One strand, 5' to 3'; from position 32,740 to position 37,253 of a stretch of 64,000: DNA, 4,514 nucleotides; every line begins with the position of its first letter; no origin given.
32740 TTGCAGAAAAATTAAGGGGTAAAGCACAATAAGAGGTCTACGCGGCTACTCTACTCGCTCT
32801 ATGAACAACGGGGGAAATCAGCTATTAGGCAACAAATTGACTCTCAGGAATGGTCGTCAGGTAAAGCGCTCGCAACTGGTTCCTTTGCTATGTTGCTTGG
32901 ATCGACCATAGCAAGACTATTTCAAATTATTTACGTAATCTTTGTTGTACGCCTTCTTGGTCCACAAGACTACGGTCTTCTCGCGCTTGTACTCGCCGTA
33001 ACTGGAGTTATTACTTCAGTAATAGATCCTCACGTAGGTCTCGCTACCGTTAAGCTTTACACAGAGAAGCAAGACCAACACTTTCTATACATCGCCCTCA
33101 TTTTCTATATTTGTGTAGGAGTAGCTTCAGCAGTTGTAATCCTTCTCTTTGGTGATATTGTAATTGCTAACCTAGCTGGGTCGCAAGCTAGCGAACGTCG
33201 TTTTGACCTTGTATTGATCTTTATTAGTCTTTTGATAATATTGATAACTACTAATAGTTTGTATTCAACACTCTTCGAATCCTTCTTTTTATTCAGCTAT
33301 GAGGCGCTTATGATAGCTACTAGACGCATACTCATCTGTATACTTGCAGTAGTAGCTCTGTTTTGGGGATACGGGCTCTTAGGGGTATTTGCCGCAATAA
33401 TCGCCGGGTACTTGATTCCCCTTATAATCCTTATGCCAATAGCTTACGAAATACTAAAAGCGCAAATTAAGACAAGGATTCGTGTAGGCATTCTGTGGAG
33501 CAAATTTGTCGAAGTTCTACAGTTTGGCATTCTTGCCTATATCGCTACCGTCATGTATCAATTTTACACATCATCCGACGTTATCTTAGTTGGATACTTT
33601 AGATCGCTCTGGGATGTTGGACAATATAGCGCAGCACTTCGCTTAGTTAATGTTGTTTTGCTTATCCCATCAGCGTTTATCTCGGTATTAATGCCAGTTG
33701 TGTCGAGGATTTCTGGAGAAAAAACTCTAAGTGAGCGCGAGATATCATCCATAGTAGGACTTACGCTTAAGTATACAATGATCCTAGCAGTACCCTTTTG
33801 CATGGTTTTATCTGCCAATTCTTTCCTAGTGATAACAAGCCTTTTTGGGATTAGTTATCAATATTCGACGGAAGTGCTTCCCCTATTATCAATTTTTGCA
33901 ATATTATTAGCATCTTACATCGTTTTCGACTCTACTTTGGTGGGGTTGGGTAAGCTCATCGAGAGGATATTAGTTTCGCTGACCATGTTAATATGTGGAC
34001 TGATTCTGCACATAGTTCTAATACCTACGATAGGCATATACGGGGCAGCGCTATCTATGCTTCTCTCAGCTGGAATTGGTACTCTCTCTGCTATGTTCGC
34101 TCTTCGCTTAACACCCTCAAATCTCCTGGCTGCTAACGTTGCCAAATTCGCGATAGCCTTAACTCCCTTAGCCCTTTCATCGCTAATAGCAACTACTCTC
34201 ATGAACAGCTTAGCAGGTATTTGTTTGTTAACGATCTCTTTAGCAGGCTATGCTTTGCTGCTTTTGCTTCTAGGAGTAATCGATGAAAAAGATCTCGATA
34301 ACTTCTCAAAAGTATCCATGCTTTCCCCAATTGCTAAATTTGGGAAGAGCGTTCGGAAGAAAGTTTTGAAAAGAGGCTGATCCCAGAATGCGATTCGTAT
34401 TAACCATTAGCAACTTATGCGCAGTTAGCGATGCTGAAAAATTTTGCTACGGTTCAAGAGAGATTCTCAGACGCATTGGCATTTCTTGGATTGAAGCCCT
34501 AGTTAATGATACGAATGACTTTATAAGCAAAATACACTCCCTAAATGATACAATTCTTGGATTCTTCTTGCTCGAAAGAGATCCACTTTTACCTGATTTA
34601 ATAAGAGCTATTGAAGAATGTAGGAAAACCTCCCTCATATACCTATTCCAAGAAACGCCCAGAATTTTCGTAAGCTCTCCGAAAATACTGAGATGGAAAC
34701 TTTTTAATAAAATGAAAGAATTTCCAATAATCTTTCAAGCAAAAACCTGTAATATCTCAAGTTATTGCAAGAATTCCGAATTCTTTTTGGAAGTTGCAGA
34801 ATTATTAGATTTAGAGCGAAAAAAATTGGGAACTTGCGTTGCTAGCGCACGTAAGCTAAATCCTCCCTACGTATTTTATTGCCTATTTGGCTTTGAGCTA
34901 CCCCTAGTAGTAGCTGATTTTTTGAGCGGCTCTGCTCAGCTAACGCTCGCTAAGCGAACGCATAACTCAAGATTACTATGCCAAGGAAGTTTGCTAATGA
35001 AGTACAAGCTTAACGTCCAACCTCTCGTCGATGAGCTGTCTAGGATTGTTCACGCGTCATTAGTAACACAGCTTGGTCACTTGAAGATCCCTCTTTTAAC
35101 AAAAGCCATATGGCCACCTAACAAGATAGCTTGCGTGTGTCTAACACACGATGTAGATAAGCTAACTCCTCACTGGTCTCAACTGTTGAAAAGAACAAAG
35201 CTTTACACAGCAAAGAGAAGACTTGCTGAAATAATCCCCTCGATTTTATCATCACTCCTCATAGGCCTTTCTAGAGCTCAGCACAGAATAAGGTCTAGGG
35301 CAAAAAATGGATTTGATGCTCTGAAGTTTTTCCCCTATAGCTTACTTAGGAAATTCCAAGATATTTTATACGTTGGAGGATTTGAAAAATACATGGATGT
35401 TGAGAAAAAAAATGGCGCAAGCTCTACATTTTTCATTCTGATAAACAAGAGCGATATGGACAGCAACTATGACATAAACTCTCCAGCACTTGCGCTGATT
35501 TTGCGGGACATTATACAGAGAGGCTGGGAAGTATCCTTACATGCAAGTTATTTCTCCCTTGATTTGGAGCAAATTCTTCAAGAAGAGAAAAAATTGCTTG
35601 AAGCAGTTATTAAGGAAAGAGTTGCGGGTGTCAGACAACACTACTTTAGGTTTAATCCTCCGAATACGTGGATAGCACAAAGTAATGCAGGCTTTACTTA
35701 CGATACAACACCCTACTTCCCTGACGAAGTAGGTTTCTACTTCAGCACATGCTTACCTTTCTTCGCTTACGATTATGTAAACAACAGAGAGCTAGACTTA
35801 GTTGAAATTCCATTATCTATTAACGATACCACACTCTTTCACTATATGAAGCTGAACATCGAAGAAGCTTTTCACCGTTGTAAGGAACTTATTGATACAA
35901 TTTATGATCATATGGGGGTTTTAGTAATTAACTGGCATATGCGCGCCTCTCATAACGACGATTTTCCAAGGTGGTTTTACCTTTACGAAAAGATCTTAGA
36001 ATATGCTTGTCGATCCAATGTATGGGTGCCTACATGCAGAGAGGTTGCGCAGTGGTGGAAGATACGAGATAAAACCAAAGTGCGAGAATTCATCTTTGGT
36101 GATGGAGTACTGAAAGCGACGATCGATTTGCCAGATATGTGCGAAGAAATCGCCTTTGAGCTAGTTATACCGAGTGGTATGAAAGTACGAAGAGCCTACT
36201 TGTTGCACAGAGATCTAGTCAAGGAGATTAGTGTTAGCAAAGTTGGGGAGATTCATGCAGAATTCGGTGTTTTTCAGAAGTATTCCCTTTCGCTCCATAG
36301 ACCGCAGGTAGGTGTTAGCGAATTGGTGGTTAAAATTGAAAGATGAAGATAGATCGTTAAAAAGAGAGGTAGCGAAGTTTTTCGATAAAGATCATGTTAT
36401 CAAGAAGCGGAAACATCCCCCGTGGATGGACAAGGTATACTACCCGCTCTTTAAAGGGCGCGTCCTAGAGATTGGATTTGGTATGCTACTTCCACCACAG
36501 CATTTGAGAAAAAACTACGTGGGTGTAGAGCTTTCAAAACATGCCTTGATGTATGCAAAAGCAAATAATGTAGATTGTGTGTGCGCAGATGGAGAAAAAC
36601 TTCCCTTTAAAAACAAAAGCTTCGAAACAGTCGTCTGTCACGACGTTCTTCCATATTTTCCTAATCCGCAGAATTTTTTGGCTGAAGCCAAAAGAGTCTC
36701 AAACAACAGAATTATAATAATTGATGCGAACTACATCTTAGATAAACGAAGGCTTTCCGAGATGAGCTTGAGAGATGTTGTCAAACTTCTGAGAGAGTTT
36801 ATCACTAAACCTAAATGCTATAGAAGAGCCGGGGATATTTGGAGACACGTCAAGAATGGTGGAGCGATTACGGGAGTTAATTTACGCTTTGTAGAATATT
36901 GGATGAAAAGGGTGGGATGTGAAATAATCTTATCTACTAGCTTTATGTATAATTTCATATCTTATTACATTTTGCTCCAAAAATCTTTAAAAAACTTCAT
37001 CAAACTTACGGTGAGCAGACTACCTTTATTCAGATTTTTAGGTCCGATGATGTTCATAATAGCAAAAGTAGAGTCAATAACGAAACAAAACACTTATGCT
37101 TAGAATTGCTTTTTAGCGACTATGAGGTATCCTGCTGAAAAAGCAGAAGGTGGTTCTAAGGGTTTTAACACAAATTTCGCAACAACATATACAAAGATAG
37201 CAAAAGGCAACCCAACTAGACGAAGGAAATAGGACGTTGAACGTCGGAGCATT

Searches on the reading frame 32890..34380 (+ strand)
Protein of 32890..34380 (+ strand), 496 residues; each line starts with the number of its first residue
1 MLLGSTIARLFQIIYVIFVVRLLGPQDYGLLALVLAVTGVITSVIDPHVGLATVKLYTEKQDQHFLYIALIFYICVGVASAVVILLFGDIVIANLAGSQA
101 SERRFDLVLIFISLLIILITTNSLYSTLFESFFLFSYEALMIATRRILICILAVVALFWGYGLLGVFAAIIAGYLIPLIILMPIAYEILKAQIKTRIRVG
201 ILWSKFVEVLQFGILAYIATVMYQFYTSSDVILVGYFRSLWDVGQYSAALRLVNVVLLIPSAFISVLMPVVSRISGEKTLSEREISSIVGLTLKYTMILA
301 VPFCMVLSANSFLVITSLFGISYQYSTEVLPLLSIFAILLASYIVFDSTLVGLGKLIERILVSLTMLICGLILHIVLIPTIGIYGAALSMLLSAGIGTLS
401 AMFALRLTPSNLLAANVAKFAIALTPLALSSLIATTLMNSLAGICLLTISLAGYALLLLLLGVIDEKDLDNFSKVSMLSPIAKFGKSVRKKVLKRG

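Call 7: search_protein_families(library=pfam, proteins=[window:32890-34380:+], max_evalue=0.1)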
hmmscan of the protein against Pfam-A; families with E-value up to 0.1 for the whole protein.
window:32890-34380:+ (496 aa): 3 families
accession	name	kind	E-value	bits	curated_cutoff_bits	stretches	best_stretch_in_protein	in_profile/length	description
PF13440.11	Polysacc_synt_3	-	1.2e-21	77.7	23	1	19-324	2-289/293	Polysaccharide biosynthesis protein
PF01943.22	Polysacc_synt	-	5.9e-19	69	28.2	1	2-274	9-273/274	Polysaccharide biosynthesis protein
PF01554.23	MatE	-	0.00072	19.7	24.9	1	218-379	4-160/161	MatE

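Call 8: search_protein_families(library=ncbifam, proteins=[window:32890-34380:+], max_evalue=0.1)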
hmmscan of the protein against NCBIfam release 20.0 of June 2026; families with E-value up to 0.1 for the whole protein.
window:32890-34380:+ (496 aa): 1 family
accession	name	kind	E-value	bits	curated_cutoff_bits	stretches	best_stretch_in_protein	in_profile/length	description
NF041871.1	Wzx_EPS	equivalog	3.7e-08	32.5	800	1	154-471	146-470/492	exopolysaccharide biosynthesis flippase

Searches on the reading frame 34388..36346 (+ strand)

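Call 7: search_protein_families(library=pfam, proteins=[window:34388-36346:+], max_evalue=0.1)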
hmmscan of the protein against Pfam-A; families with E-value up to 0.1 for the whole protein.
window:34388-36346:+ (652 aa): 0 families

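Call 8: search_protein_families(library=ncbifam, proteins=[window:34388-36346:+], max_evalue=0.1)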
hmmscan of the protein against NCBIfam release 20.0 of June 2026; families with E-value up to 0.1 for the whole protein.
window:34388-36346:+ (652 aa): 2 families
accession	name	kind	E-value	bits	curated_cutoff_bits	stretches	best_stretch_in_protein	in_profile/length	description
NF053580.1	deacetylase_VimE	equivalog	2.5e-25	89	440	1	345-539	230-428/431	UDP-2,3-diacetamido-2,3-dideoxy-alpha-D-glucuronate deacetylase VimE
TIGR03006.1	pepcterm_polyde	equivalog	3.6e-05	23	276.2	1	371-478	65-178/272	XrtA system polysaccharide deacetylase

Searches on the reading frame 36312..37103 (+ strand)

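Call 7: search_protein_families(library=pfam, proteins=[window:36312-37103:+], max_evalue=0.1)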
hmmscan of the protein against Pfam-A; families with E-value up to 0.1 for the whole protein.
window:36312-37103:+ (263 aa): 8 families
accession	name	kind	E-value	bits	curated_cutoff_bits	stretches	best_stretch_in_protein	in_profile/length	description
PF08241.18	Methyltransf_11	-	1e-14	55.4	21.2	1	52-129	1-86/95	Methyltransferase domain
PF13649.12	Methyltransf_25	-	6.6e-10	40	27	1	53-129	3-92/97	Methyltransferase domain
PF13847.12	Methyltransf_31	-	1.6e-07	31.6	27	1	67-140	29-113/145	Methyltransferase domain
PF08242.18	Methyltransf_12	-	8.5e-05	23.6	30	1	61-129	15-91/98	Methyltransferase domain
PF13489.12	Methyltransf_23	-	0.00039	20.6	27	1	16-139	9-119/164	Methyltransferase domain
PF01209.24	Ubie_methyltran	-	0.012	15.4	20.1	1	76-129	89-142/233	ubiE/COQ5 methyltransferase family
PF07021.18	MetW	-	0.039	14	21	1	50-141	16-112/193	Methionine biosynthesis protein MetW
PF14964.11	INTS15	-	0.086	12.1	27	0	193-241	128-176/362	Integrator complex subunit 15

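Call 8: search_protein_families(library=ncbifam, proteins=[window:36312-37103:+], max_evalue=0.1)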
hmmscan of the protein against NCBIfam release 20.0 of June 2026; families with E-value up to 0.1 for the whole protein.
window:36312-37103:+ (263 aa): 17 families
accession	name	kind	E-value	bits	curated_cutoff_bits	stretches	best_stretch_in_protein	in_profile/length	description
NF045667.1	MTase_DVU1556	equivalog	9.1e-10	38.3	155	1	50-129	25-110/213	DVU_1556 family methyltransferase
TIGR02072.1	BioC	equivalog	1.5e-05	24.9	184.95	1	51-133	38-127/244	malonyl-ACP O-methyltransferase BioC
NF045823.1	PthPhpthDimycoMt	equivalog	3.6e-05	23.1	300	1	68-130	99-158/256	phthiotriol/phenolphthiotriol dimycocerosates methyltransferase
NF045825.1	FAmtase_mtf2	equivalog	7.4e-05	22.1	400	1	68-130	84-150/248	fatty-acid O-methyltransferase Mtf2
NF041536.1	ArsM_DUF2284_UU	exception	0.00013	20.4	575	1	76-138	118-182/459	arsenite methyltransferase/DUF2284 domain selenoprotein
TIGR04345.1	ovoA_Cterm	equivalog_domain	0.00023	20.7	170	1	74-146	106-178/242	putative 4-mercaptohistidine N1-methyltransferase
TIGR02081.1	metW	equivalog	0.00038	20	189.5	1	50-136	16-108/194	methionine biosynthesis protein MetW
TIGR01934.1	MenG_MenH_UbiE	subfamily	0.0019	17.6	158.35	1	79-133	75-136/223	ubiquinone/menaquinone biosynthesis methyltransferase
NF041537.1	ArsM_AhpD_UU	exception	0.0019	17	510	1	75-138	117-182/345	arsenite methyltransferase/AhpD domain selenoprotein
NF047649.1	MTase_UXPK_star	exception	0.0021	17.1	460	1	75-138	118-183/283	methyltransferase/UXPK-star double selenoprotein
NF004452.0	PRK05785.1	equivalog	0.0031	17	207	1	67-156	75-165/228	hypothetical protein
NF001241.0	PRK00216.1-2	equivalog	0.0035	17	327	1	70-131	77-140/231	demethylmenaquinone methyltransferase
NF011527.0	PRK14968.1-1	equivalog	0.0063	16.2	242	1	49-120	36-108/192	putative methyltransferase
NF041255.1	mycofact_MftM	equivalog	0.0097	15.3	200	1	84-136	185-239/289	mycofactocin oligosaccharide methyltransferase MftM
NF045882.1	PLipidMtase_Leg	equivalog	0.011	15.5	390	1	52-142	47-147/207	phospholipid N-methyltransferase PmtA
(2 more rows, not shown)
